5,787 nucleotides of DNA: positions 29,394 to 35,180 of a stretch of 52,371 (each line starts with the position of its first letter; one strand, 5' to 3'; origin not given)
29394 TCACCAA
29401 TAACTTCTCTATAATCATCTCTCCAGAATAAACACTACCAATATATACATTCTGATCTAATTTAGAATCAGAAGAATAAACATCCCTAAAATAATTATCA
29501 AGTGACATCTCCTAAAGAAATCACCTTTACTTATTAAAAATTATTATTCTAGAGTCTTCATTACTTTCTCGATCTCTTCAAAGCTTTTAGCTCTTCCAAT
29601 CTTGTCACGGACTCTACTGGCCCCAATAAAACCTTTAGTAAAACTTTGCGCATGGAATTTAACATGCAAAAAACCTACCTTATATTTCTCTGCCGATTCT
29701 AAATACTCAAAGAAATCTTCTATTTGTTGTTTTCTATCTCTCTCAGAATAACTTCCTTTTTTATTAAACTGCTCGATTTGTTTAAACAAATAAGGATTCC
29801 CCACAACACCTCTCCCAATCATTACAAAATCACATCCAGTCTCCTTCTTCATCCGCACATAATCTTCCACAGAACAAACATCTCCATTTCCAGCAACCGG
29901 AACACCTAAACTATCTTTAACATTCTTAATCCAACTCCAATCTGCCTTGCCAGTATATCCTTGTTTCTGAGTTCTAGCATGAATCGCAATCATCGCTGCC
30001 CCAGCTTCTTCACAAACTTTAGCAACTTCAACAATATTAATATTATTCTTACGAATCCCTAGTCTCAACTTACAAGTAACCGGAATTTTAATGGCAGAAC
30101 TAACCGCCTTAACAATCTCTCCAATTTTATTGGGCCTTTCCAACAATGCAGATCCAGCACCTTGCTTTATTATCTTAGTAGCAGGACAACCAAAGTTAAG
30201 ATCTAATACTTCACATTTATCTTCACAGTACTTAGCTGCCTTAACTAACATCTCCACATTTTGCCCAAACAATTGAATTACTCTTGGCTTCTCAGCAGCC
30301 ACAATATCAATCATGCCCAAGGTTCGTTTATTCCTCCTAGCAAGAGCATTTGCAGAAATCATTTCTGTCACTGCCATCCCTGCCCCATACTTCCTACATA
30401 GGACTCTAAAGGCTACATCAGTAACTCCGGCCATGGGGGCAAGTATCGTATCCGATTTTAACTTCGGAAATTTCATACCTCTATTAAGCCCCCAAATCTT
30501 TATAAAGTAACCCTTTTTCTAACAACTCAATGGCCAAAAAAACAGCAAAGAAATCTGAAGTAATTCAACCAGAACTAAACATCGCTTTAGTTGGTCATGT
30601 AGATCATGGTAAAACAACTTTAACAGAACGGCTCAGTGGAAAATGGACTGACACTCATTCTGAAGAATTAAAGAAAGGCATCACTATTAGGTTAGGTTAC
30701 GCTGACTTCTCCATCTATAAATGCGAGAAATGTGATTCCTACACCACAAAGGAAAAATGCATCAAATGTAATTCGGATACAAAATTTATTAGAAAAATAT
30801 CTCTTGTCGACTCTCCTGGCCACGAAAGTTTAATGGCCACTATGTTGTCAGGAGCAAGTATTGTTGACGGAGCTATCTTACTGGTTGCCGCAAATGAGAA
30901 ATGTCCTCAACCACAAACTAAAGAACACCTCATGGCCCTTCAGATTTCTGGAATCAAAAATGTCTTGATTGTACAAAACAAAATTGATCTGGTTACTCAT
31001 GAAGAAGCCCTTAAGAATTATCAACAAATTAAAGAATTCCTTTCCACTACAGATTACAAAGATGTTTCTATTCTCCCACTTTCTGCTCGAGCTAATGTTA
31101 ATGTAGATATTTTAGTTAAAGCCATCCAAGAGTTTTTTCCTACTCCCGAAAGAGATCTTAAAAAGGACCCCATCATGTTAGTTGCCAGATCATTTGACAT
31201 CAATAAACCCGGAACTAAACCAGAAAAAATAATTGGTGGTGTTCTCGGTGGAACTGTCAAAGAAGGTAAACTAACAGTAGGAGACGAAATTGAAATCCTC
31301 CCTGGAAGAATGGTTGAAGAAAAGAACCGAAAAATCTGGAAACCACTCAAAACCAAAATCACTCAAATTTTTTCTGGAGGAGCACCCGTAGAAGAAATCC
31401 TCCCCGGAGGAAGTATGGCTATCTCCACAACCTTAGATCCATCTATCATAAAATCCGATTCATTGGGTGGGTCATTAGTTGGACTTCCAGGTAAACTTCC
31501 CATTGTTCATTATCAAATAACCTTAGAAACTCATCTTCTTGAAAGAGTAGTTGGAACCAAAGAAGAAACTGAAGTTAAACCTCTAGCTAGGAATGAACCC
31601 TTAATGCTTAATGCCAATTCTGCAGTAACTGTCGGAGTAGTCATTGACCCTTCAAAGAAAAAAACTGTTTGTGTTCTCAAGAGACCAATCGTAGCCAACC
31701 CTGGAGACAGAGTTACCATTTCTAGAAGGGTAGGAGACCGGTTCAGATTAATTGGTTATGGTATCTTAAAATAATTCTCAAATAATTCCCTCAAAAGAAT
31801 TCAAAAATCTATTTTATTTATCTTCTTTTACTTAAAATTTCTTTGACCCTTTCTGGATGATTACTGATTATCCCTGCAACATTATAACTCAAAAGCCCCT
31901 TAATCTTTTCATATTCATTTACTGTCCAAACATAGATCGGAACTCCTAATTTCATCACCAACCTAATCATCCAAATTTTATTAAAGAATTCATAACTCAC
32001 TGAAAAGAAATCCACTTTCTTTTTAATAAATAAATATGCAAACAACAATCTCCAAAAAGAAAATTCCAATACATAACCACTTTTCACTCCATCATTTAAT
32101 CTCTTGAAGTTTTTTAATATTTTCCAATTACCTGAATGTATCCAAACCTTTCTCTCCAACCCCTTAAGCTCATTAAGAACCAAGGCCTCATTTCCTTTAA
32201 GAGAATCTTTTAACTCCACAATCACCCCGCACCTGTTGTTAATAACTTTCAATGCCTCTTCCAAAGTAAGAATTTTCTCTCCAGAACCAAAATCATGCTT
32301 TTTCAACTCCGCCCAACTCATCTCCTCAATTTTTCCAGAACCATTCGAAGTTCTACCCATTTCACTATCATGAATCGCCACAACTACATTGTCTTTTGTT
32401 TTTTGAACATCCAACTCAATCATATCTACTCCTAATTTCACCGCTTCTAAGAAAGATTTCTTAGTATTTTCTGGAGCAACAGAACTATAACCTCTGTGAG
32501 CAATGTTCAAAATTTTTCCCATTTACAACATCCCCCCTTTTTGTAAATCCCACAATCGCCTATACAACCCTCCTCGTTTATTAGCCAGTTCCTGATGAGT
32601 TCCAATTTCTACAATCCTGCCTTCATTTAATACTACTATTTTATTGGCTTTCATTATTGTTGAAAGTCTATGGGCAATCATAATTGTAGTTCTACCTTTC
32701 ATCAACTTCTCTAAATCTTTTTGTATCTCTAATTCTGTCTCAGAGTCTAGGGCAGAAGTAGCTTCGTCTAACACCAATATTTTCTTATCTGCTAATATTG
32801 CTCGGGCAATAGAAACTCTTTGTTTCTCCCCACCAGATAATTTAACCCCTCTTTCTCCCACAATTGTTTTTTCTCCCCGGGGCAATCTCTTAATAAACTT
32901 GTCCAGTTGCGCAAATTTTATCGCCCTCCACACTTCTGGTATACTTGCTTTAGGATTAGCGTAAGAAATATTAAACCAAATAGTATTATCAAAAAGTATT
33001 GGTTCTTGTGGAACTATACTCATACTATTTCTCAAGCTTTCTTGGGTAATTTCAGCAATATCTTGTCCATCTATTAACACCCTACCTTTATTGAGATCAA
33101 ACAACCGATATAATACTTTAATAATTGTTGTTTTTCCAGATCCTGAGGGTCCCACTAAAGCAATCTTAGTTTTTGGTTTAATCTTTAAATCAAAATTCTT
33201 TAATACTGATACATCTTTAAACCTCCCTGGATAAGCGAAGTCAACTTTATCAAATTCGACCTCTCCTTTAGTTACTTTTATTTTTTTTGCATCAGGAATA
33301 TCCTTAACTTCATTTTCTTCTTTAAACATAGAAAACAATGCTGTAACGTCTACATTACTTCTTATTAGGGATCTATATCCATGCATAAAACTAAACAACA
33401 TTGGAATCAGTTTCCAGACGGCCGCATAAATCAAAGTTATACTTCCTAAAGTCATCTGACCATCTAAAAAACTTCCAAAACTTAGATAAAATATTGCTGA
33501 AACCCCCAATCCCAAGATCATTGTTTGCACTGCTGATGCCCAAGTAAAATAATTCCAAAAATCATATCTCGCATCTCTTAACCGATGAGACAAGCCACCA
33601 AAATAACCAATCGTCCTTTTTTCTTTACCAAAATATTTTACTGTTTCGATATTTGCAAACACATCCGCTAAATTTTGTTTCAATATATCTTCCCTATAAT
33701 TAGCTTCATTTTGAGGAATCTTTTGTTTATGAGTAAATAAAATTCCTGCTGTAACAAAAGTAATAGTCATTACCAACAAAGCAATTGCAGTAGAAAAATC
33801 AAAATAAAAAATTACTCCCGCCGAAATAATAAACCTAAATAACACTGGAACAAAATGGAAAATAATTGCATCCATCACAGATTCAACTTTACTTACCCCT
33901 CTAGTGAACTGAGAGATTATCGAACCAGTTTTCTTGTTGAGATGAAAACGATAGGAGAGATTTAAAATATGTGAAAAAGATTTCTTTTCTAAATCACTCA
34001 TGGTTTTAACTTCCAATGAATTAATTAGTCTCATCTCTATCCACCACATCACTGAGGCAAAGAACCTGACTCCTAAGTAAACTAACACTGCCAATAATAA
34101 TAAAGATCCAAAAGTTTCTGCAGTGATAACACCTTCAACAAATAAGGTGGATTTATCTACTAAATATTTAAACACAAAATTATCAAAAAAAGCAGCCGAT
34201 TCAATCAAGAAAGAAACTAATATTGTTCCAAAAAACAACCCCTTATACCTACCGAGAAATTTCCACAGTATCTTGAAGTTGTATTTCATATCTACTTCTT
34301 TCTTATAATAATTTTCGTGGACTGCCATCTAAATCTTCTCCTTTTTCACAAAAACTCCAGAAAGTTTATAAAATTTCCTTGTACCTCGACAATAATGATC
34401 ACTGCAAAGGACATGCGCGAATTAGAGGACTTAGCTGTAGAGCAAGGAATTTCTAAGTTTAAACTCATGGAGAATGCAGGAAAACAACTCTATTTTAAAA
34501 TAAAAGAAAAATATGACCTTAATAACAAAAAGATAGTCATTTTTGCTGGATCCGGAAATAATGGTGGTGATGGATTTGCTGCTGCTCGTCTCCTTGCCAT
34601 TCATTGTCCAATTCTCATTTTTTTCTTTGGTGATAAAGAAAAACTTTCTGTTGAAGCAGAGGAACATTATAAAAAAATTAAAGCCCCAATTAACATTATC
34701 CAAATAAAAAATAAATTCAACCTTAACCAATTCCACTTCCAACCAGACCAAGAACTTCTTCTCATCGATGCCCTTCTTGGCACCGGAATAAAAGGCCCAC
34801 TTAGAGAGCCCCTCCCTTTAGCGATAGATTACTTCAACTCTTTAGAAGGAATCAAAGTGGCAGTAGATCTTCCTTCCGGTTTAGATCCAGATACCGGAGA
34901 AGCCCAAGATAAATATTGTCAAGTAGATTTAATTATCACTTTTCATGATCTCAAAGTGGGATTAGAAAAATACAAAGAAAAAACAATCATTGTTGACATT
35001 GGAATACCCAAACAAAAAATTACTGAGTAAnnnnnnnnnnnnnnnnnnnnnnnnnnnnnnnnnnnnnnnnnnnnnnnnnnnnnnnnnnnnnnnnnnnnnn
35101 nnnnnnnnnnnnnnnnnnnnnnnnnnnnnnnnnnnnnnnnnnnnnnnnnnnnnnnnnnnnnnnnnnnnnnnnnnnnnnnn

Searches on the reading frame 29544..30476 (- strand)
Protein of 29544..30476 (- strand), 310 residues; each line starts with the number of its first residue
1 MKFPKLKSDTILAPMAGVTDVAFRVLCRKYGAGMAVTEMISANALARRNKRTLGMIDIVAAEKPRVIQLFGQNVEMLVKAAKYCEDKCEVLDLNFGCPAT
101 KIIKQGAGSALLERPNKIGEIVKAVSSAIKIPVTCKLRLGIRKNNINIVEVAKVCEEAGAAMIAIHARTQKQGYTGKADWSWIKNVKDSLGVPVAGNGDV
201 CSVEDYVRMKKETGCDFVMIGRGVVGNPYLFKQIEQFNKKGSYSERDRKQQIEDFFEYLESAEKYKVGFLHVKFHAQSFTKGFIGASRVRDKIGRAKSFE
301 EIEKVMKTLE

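Call 84: search_protein_families(library=ncbifam, proteins=[window:29544-30476:-], max_evalue=0.00001)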
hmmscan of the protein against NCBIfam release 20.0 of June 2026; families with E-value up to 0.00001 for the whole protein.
window:29544-30476:- (310 aa): 9 families
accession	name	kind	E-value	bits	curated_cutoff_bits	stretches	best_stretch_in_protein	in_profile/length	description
TIGR00737.1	nifR3_yhdG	equivalog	3.7e-94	315.5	293.3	1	5-308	5-313/319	tRNA dihydrouridine synthase DusB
NF008774.0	PRK11815.1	equivalog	3.5e-39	134.7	269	1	11-298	16-312/337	tRNA dihydrouridine(20/20a) synthase DusA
TIGR00742.1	yjbN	subfamily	1.4e-32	113.4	397.2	1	12-295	5-297/318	tRNA dihydrouridine(20/20a) synthase DusA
NF007838.0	PRK10550.1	equivalog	1.9e-30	105.9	395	1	11-306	4-307/312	tRNA dihydrouridine(16) synthase DusC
TIGR01037.2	pyrD_sub1_fam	subfamily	1.4e-13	50.6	270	1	64-165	92-188/300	dihydroorotate dehydrogenase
NF005574.0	PRK07259.1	equivalog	2.3e-13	49.8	269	1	61-164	93-190/304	dihydroorotate dehydrogenase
NF041011.1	dihydoor_dh_Arch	equivalog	3.5e-10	39.4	330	1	43-163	66-174/289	dihydroorotate dehydrogenase PyrD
TIGR00736.1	nifR3_rel_arch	hypoth_equivalog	1.8e-09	37.5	218.7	1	81-227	86-226/231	MJ0144 family RNA dihydrouridine synthase-like protein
NF006183.0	PRK08318.1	equivalog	5.1e-08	32.1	335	1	38-165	76-199/422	NAD-dependent dihydropyrimidine dehydrogenase subunit PreA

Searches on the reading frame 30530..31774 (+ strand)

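Call 84: search_protein_families(library=ncbifam, proteins=[window:30530-31774:+], max_evalue=0.00001)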
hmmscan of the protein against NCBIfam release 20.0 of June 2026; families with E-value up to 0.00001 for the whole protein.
window:30530-31774:+ (414 aa): 32 families (the best 25 are shown)
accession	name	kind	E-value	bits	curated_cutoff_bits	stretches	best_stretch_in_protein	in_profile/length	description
TIGR03680.1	eif2g_arch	equivalog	1.3e-180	601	514.5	1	12-414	2-407/407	translation initiation factor IF-2 subunit gamma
NF003077.0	PRK04000.1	equivalog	1.3e-180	600.9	315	1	9-414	3-411/412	translation initiation factor IF-2 subunit gamma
TIGR00475.1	selB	equivalog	8.4e-39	133.7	242.25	2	88-258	50-213/581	selenocysteine-specific translation elongation factor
NF000766.0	PRK00049.1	subfamily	1.9e-32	112.6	449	1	8-257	5-248/396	elongation factor Tu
NF009373.0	PRK12736.1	subfamily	2.7e-32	112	452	1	8-259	5-248/394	elongation factor Tu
NF009372.0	PRK12735.1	subfamily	1.3e-31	109.8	479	1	7-257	4-248/396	elongation factor Tu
TIGR00485.1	EF-Tu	equivalog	5.9e-31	107.6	522.4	1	8-259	5-248/394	elongation factor Tu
NF008969.0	PRK12317.1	subfamily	2.7e-25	88.8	502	1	13-264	5-269/426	elongation factor 1-alpha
TIGR00483.1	EF-1_alpha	equivalog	2.5e-21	75.7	540.1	1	14-190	6-193/427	translation elongation factor EF-1 subunit alpha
NF003478.0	PRK05124.1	equivalog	1.6e-17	63.3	590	1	88-262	107-285/475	sulfate adenylyltransferase subunit CysN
TIGR02034.1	CysN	subfamily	1.1e-16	60.9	336.1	1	88-261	80-257/406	sulfate adenylyltransferase, large subunit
NF004035.0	PRK05506.1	subfamily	1.4e-16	60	715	1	88-192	104-209/632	bifunctional sulfate adenylyltransferase subunit 1/adenylylsulfate kinase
TIGR01394.1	TypA_BipA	equivalog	7.1e-16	57.6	757.3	1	17-279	3-257/594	translational GTPase TypA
TIGR00231.1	small_GTP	domain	2.6e-15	56.6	42.5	1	16-199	4-162/164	GTP-binding protein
NF012153.1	tet_protect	equivalog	1e-14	53.8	775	1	16-173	1-147/614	tetracycline resistance ribosomal protection protein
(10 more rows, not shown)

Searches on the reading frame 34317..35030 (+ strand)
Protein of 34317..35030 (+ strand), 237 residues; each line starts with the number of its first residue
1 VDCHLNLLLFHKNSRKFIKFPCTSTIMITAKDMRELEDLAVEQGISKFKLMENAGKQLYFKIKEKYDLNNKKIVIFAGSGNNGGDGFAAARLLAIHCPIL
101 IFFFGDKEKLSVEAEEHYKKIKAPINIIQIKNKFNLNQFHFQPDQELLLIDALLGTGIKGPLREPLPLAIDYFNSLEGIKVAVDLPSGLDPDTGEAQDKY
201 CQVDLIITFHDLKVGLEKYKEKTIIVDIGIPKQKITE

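Call 3: search_protein_families(library=pfam, proteins=[window:34317-35030:+], max_evalue=1)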
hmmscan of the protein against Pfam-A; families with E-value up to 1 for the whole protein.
window:34317-35030:+ (237 aa): 1 family
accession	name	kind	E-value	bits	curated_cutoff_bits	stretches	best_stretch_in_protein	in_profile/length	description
PF03853.21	YjeF_N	-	7.6e-37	127.3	24.9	1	49-215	3-169/169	YjeF-related protein N-terminus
